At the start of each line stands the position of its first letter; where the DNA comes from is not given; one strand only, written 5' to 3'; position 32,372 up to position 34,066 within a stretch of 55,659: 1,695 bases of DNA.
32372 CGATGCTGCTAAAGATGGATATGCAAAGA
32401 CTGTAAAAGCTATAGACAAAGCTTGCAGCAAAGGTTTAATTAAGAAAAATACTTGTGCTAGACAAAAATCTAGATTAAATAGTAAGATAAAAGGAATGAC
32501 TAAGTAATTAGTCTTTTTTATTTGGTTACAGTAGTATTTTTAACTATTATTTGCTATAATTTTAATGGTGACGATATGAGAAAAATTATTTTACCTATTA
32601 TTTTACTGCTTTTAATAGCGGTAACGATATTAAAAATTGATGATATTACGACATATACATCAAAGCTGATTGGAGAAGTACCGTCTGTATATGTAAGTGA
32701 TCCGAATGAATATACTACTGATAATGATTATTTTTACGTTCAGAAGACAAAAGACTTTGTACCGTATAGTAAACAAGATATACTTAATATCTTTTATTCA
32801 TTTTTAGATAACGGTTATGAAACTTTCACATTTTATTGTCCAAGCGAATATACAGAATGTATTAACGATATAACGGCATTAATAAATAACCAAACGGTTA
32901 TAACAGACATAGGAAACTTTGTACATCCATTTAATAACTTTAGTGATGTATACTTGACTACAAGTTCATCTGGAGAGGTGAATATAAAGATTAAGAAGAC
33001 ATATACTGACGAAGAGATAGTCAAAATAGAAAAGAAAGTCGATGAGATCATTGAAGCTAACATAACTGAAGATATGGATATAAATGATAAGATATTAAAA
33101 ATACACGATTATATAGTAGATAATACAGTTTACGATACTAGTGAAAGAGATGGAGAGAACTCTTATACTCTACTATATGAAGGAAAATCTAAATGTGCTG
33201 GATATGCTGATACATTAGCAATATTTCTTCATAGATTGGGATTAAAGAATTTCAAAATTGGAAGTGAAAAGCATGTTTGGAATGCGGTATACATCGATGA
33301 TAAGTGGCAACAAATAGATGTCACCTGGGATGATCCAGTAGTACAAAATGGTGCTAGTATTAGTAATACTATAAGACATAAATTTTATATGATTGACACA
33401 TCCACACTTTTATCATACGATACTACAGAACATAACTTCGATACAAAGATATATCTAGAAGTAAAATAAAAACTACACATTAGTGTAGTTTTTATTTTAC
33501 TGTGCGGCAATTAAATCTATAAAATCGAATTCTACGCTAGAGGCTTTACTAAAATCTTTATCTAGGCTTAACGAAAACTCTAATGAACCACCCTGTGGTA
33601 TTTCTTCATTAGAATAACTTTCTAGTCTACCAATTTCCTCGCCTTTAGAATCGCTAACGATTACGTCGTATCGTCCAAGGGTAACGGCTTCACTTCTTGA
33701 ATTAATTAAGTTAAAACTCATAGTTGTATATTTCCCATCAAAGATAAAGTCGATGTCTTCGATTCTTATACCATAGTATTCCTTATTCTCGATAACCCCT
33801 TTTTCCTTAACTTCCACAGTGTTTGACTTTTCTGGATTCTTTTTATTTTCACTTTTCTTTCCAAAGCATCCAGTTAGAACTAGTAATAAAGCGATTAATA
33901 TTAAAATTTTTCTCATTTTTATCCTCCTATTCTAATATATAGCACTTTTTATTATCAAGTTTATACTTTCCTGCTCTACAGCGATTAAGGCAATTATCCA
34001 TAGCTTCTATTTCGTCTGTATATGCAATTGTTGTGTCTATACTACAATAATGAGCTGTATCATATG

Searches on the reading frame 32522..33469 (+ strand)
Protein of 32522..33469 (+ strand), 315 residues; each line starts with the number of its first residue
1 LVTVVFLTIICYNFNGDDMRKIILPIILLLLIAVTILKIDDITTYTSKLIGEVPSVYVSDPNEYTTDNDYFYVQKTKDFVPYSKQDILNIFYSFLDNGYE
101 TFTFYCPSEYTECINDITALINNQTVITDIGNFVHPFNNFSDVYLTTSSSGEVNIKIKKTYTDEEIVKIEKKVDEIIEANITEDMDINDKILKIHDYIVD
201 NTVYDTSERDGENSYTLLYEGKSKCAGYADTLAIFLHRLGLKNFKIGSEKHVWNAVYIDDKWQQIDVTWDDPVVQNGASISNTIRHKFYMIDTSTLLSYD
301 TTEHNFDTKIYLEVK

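Call 5: search_protein_families(library=pfam, proteins=[window:32522-33469:+], max_evalue=0.01)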
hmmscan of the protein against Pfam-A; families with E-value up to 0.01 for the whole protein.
window:32522-33469:+ (315 aa): 1 family
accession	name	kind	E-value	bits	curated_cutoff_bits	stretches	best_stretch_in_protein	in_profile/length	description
PF01841.26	Transglut_core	-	2.6e-08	34.6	23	1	184-266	12-107/108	Transglutaminase-like superfamily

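Call 6: search_protein_families(library=ncbifam, proteins=[window:32522-33469:+], max_evalue=0.1)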
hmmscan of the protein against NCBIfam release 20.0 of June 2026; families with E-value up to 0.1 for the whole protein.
window:32522-33469:+ (315 aa): 2 families
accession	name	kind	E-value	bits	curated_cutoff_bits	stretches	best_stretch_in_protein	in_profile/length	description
NF045980.1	MAG6410_fam_LP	equivalog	2e-15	56.2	450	1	161-306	142-295/622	MAG6410 family transglutaminase-related lipoprotein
NF047731.1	tRNAMtaseTaw3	equivalog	0.049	13.3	200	0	112-155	6-49/185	tRNA(Phe) 7-((3-amino-3-carboxypropyl)-4-demethylwyosine(37)-N(4))-methyltransferase Taw3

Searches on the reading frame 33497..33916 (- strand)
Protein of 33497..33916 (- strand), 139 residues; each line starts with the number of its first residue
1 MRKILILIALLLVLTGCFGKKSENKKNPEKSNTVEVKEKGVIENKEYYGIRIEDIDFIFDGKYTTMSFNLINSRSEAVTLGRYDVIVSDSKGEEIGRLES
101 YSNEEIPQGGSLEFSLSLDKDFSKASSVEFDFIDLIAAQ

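Call 5: search_protein_families(library=pfam, proteins=[window:33497-33916:-], max_evalue=0.01)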
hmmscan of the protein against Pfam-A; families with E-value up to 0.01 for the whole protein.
window:33497-33916:- (139 aa): 1 family
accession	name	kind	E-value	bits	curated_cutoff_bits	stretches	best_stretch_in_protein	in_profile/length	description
PF08139.17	LPAM_1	-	0.0022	18.8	20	1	1-17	1-17/18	Prokaryotic membrane lipoprotein lipid attachment site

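Call 6: search_protein_families(library=ncbifam, proteins=[window:33497-33916:-], max_evalue=0.1)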
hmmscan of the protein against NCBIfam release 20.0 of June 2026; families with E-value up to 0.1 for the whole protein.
window:33497-33916:- (139 aa): 12 families
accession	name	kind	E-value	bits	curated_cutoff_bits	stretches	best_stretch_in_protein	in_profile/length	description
NF041193.1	lipo_SP0191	subfamily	4.4e-05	23.6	75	1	1-46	1-47/190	SP0191 family lipoprotein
NF041428.1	TrsH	subfamily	4.9e-05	23.5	150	1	1-45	1-49/149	TrsH/TraH family protein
NF058647.1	lipo_LytA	equivalog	0.004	17.3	110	1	1-51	1-52/107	acidic lipoprotein LytA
NF045617.1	mostly_LP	subfamily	0.011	15.8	43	1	3-38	1-33/119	putative T6SS immunity periplasmic lipoprotein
NF047408.1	SA0632_fam_LP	equivalog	0.013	15.2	70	1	1-37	1-37/68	SA0632 family lipoprotein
NF049910.1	FomA_fam_porin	subfamily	0.019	14.1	125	1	1-46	1-43/350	FomA family porin-like outer membrane protein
TIGR02898.1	spore_YhcN_YlaJ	subfamily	0.035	14.4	99.75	1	4-40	2-37/158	YhcN/YlaJ family sporulation lipoprotein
NF033141.0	blaZ_gen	exception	0.041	13.1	500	1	1-26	1-26/281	BlaZ-like penicillin-hydrolyzing class A beta-lactamase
NF047847.2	SS_mature_LptM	equivalog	0.078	13.1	27.7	0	1-17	1-20/31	LPS translocon maturation chaperone LptM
TIGR02722.1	lp_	equivalog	0.078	13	110.55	0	3-36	2-37/189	penicillin-binding protein activator LpoB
NF045913.1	RegSipA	equivalog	0.082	12.7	100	0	31-64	29-65/67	regulatory protein SipA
NF052634.1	Riean_0653_fam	subfamily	0.097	13.6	57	0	1-30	1-31/176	Riean_0653 family protein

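Call 75: search_solved_structures(query=A5, max_evalue=1, show_alignments=1)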
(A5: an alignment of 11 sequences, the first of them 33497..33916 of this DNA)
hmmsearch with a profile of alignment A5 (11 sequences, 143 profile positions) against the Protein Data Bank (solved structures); distinct sequences matched with E-value up to 1: 3.
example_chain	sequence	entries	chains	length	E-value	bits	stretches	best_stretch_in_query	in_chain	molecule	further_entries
6cxh_A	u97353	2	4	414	0.074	16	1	52-88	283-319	Particulate methane monooxygenase, B subunit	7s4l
6fcg_A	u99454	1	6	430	0.44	13.5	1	4-50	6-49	Glycoside hydrolase, GH17 family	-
9cl6_A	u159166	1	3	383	0.57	13.1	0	49-87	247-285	Ammonia monooxygenase beta subunit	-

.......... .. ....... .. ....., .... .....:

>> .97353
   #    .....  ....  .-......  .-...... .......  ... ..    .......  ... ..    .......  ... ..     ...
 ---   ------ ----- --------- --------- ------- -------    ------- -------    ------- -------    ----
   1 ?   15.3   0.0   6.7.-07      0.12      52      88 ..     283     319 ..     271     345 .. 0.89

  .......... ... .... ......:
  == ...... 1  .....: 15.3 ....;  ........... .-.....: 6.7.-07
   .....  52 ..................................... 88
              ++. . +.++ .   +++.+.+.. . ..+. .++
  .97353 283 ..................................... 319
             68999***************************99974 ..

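Call 76: search_protein_families(library=pfam, alignment_id=A5, max_evalue=1)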
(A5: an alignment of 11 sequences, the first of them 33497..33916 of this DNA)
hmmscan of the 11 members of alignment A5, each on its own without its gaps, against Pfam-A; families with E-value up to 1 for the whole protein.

A. member 1, window:33497-33916:- (139 aa): 2 families
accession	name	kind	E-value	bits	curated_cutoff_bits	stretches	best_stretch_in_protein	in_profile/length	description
PF08139.17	LPAM_1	-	0.0022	18.8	20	1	1-17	1-17/18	Prokaryotic membrane lipoprotein lipid attachment site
PF07172.16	GRP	-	0.15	13.2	30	1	5-44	11-48/90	Glycine rich protein family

B. families by the number of members that match (of 11 scanned): 27 families (the first 25 are shown)
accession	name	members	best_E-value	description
PF08139.17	LPAM_1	4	0.0013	Prokaryotic membrane lipoprotein lipid attachment site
PF04744.17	Monooxygenase_B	4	0.02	Monooxygenase subunit B protein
PF08695.16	Coa1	2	0.012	Cytochrome oxidase complex assembly protein 1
PF12911.12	OppC_N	2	0.034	N-terminal TM domain of oligopeptide transport permease C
PF20404.3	DUF6694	2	0.039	Family of unknown function (DUF6694)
PF25184.1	YxzE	2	0.048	YxzE-like putative bacteriocin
PF25686.1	Betaherpes_U91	2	0.2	Betaherpesvirus U91 protein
PF11579.13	DUF3238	1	0.0042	Protein of unknown function (DUF3238)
PF11433.13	DUF3198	1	0.021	Protein of unknown function (DUF3198)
PF02585.22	PIG-L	1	0.023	GlcNAc-PI de-N-acetylase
PF04277.18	OAD_gamma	1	0.036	Oxaloacetate decarboxylase, gamma chain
PF00499.25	Oxidored_q3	1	0.044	NADH-ubiquinone/plastoquinone oxidoreductase chain 6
PF01594.21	AI-2E_transport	1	0.053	AI-2E family transporter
PF04573.17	SPC22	1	0.065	Signal peptidase subunit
PF08733.15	PalH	1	0.066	PalH/RIM21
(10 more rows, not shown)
